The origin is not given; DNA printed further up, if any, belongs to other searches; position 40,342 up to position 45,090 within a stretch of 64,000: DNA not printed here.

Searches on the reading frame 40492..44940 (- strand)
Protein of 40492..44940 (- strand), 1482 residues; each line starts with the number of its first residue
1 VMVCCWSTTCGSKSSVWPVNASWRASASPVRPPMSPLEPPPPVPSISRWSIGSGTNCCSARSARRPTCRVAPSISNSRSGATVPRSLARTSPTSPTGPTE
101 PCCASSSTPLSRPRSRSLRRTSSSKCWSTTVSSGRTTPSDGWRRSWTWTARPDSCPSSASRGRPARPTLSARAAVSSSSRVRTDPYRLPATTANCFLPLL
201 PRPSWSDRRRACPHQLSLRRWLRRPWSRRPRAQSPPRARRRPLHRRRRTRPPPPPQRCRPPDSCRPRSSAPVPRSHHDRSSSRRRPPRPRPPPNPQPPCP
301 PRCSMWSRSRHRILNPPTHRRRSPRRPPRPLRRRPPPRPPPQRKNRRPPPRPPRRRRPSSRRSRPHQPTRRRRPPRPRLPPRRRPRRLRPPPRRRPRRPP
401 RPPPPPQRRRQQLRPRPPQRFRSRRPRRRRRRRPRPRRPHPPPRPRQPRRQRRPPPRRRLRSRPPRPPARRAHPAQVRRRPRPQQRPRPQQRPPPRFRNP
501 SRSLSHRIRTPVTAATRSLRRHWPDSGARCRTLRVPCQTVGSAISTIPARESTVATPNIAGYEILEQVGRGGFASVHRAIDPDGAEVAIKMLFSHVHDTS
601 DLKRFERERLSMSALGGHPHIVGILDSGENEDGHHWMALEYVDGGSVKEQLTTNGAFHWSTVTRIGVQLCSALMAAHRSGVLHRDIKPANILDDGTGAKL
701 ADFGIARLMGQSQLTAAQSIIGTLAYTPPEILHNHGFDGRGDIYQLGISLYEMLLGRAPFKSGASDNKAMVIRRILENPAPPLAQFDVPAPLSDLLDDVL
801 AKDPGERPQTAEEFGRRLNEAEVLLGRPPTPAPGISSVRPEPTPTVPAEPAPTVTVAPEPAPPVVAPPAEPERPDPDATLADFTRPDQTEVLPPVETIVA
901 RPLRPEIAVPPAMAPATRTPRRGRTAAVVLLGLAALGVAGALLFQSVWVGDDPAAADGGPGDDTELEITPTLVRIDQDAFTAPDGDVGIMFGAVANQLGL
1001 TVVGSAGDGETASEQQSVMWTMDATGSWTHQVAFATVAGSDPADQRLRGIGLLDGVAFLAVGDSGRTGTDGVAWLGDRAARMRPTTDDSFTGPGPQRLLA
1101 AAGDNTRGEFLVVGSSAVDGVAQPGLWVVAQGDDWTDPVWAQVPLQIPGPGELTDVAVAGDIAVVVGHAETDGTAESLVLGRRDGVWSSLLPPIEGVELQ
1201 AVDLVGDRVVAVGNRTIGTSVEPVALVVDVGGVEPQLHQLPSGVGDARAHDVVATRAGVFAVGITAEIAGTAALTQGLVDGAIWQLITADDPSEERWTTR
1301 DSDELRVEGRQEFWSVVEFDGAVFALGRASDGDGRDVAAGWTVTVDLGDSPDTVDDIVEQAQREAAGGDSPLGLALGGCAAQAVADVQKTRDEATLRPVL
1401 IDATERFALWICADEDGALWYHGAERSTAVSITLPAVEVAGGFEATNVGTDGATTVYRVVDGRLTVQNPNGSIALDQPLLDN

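Call 29: search_protein_families(library=pfam, proteins=[window:40492-44940:-], max_evalue=0.01)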
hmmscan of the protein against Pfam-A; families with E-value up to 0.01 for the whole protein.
window:40492-44940:- (1482 aa): 3 families
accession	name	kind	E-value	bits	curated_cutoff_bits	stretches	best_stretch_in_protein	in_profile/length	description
PF00069.31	Pkinase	-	2.4e-48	165.3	31.7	1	562-811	1-255/263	Protein kinase domain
PF07714.23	PK_Tyr_Ser-Thr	-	4.6e-30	105.2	23.1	1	564-810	3-251/258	Protein tyrosine and serine/threonine kinase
PF03109.22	ABC1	-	5e-06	26.3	22.9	1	635-712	143-220/244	ABC1 atypical kinase-like domain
